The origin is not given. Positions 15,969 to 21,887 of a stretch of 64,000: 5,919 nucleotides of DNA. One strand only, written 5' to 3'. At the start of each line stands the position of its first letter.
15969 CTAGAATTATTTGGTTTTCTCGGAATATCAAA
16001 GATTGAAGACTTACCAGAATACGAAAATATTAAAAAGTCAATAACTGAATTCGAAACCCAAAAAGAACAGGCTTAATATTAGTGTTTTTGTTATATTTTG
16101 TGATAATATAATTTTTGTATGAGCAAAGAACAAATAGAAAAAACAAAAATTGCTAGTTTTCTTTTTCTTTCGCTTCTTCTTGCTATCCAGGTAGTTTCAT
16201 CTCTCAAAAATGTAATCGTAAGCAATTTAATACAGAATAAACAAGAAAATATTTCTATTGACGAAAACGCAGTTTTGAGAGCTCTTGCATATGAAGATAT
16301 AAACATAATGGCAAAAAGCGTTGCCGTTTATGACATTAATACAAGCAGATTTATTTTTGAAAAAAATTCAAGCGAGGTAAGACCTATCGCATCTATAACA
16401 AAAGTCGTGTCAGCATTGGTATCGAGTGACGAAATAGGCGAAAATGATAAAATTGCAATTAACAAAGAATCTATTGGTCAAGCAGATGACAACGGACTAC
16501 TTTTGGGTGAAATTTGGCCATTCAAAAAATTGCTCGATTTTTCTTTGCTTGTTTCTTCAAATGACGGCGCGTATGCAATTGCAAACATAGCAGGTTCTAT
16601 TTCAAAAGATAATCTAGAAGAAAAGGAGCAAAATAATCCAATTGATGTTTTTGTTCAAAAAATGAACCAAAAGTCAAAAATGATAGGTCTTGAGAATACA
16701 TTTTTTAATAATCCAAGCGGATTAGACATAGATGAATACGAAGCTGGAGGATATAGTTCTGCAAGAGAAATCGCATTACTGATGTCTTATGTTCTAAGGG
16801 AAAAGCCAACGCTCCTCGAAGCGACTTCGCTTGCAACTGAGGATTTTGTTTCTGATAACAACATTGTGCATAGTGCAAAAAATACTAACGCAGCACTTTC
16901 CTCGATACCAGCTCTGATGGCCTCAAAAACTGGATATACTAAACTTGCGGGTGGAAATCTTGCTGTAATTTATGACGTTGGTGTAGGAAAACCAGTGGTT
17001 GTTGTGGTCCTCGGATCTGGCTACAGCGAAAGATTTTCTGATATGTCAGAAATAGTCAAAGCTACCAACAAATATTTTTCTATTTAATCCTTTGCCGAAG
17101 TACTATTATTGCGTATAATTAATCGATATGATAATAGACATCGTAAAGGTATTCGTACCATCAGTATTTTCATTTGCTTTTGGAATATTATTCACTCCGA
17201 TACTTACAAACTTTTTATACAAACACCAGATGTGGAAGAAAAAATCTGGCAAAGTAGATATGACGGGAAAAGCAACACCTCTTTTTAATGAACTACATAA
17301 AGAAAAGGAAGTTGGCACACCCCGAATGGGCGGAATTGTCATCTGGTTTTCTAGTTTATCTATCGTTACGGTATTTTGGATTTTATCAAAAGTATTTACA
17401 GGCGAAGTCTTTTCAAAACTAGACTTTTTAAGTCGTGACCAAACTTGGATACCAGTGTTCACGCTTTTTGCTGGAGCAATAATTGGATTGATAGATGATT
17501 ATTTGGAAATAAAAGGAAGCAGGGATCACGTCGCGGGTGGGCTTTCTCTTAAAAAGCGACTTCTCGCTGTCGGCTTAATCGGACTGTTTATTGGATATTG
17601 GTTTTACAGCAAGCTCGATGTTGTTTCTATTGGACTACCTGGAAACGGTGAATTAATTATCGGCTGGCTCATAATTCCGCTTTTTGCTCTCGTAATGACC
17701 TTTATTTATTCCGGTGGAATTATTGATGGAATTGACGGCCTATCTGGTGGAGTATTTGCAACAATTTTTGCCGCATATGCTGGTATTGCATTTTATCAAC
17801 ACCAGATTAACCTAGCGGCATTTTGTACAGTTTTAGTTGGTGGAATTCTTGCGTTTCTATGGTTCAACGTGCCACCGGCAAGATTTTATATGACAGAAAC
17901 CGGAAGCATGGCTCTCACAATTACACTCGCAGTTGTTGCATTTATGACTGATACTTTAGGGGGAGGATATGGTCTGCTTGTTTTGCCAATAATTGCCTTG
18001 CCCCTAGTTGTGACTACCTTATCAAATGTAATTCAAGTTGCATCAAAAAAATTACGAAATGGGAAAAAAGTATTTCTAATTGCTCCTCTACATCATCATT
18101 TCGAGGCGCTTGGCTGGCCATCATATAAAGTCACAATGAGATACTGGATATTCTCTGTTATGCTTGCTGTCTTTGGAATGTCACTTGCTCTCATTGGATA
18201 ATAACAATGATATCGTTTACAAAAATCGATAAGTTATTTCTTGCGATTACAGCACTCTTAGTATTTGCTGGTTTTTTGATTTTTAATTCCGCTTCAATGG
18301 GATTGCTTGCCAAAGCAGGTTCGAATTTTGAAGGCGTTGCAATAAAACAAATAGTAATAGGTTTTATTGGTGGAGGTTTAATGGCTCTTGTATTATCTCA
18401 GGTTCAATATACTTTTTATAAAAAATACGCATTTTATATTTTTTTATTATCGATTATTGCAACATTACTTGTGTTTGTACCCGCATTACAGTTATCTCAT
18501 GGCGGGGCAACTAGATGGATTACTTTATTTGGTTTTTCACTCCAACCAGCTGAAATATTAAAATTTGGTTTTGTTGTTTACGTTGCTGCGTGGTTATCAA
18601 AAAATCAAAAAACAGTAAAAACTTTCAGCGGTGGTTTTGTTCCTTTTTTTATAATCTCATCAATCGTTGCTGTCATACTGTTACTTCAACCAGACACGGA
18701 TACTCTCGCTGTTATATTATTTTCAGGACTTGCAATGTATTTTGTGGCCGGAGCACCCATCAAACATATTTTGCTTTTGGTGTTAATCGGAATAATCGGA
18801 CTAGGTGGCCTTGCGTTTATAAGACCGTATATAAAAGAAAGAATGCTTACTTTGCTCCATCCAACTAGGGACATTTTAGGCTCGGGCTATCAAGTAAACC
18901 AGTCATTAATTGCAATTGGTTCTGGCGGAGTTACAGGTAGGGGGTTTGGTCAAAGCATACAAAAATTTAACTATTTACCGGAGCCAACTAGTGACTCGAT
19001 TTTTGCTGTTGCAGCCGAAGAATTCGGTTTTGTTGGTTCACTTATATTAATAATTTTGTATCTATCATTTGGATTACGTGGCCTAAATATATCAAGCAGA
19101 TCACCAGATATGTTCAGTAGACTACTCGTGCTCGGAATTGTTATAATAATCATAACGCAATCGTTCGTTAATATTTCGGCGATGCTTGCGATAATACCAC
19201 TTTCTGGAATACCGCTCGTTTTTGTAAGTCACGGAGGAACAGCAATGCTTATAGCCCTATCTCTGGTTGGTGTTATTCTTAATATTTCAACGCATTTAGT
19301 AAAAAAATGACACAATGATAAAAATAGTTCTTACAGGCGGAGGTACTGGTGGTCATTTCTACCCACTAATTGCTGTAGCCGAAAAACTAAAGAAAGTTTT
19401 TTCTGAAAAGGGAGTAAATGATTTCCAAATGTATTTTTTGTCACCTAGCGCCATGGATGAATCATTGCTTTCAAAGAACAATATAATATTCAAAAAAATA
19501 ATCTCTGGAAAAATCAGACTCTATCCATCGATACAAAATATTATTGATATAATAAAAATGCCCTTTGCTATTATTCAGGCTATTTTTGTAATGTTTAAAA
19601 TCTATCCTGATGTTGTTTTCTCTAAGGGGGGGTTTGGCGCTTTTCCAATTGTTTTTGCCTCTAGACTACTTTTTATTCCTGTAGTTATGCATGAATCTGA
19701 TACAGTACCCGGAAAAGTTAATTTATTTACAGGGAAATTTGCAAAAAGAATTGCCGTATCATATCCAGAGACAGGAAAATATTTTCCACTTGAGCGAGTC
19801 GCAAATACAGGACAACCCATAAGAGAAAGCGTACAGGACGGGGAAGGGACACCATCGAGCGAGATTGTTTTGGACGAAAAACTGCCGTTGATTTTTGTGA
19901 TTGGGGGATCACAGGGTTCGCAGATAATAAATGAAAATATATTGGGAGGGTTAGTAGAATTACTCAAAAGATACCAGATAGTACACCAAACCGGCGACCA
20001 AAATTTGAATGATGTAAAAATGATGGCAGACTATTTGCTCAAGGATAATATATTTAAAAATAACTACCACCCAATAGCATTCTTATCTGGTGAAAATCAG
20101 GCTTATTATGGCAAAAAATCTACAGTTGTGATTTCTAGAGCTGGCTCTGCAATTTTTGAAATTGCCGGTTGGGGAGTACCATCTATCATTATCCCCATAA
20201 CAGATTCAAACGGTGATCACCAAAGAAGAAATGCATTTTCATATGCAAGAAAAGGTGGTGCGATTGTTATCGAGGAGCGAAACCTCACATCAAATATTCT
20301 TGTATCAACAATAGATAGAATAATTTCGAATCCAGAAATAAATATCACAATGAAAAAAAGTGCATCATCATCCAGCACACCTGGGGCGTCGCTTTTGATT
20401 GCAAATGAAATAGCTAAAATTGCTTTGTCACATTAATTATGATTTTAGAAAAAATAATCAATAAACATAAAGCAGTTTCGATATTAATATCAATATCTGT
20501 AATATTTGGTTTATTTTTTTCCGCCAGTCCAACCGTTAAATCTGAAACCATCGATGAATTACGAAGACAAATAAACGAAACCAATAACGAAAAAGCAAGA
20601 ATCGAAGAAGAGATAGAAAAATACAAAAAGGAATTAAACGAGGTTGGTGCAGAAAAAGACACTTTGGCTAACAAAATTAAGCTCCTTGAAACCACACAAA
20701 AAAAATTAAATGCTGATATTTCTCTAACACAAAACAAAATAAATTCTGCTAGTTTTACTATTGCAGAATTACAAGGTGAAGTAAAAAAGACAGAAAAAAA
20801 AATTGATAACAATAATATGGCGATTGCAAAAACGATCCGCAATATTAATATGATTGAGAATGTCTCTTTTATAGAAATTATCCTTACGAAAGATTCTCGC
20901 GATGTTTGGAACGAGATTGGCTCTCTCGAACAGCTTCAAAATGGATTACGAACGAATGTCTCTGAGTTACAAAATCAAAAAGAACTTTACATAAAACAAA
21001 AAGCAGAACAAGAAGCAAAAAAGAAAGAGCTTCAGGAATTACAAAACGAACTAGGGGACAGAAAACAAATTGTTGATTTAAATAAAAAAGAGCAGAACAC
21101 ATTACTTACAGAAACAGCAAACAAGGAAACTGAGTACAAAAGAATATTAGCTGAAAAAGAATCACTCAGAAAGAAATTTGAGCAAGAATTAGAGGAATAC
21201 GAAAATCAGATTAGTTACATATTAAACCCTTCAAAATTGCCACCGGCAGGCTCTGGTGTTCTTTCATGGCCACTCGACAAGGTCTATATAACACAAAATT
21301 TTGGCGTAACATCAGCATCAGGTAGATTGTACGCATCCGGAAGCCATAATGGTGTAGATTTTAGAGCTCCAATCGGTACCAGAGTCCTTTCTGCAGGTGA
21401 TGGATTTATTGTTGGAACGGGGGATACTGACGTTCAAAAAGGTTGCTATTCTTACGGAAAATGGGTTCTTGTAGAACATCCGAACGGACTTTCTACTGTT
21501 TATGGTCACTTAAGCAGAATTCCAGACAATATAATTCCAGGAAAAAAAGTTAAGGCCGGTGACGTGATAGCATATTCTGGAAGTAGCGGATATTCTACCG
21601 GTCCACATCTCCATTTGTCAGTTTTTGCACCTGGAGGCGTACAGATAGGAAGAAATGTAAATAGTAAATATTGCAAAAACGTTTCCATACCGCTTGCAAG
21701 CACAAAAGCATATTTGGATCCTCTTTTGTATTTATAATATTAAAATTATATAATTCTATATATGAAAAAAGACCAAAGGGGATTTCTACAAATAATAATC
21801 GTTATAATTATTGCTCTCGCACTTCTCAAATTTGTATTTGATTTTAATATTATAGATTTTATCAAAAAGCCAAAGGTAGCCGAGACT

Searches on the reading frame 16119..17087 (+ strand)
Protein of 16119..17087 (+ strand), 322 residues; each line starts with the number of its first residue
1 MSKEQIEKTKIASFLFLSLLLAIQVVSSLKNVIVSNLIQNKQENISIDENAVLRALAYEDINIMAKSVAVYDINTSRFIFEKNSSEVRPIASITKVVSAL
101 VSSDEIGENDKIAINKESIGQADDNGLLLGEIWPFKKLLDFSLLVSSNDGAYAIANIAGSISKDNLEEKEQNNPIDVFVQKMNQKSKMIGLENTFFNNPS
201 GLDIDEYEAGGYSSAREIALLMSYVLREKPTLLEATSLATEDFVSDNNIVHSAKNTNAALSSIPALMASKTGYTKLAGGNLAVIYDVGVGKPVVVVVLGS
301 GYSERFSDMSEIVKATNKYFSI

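Call 56: search_protein_families(library=pfam, proteins=[window:16119-17087:+], max_evalue=0.001)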
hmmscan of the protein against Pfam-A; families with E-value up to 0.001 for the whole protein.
window:16119-17087:+ (322 aa): 1 family
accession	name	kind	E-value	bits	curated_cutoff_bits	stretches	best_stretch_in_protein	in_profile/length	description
PF00768.25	Peptidase_S11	-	1.1e-30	107.3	27.6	1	61-299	8-236/239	D-alanyl-D-alanine carboxypeptidase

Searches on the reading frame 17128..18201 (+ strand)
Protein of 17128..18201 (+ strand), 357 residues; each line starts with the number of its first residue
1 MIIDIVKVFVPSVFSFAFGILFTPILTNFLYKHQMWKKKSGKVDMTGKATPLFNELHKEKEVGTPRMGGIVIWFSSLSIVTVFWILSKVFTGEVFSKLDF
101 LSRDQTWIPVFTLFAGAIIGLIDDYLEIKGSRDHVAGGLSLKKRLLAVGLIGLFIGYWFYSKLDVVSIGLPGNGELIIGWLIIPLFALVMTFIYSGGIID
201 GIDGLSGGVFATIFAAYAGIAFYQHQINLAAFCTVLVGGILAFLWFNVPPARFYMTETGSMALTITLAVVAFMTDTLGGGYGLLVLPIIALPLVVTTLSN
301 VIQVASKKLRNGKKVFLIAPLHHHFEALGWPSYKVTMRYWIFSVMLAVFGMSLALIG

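Call 56: search_protein_families(library=pfam, proteins=[window:17128-18201:+], max_evalue=0.001)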
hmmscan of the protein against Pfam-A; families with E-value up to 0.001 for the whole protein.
window:17128-18201:+ (357 aa): 1 family
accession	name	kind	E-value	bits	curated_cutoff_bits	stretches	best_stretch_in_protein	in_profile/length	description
PF00953.26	Glycos_transf_4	-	8e-21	75.1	27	1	109-273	4-158/160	Glycosyl transferase family 4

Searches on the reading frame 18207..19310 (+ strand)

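Call 56: search_protein_families(library=pfam, proteins=[window:18207-19310:+], max_evalue=0.001)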
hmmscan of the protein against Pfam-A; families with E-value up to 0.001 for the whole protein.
window:18207-19310:+ (367 aa): 1 family
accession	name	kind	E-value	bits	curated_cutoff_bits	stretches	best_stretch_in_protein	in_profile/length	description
PF01098.24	FTSW_RODA_SPOVE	-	1.9e-89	300.6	26.4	1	9-364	2-354/356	Cell cycle protein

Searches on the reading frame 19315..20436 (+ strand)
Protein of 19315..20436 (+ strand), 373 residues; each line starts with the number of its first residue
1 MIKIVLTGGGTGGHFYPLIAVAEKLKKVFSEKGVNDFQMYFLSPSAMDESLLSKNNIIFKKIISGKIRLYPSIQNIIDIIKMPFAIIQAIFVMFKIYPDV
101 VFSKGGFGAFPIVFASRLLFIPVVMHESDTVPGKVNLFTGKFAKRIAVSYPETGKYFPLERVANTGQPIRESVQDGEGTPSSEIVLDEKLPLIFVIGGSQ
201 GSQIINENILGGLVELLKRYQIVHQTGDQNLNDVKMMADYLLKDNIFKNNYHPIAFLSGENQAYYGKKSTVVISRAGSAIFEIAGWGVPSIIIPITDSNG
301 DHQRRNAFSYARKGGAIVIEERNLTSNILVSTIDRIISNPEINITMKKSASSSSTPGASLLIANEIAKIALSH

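Call 56: search_protein_families(library=pfam, proteins=[window:19315-20436:+], max_evalue=0.001)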
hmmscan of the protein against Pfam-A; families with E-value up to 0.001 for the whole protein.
window:19315-20436:+ (373 aa): 2 families
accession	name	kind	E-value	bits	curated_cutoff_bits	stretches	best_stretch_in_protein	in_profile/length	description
PF04101.22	Glyco_tran_28_C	-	5.6e-30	105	22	1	193-353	2-157/166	Glycosyltransferase family 28 C-terminal domain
PF03033.26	Glyco_transf_28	-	1.3e-28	100.2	26.2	1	4-147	1-138/139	Glycosyltransferase family 28 N-terminal domain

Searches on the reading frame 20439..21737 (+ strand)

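Call 56: search_protein_families(library=pfam, proteins=[window:20439-21737:+], max_evalue=0.001)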
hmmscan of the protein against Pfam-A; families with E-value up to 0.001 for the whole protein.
window:20439-21737:+ (432 aa): 1 family
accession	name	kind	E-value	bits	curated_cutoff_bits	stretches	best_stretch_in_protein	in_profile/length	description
PF01551.29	Peptidase_M23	-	1.7e-24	86.2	28.7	1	302-396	2-88/96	Peptidase family M23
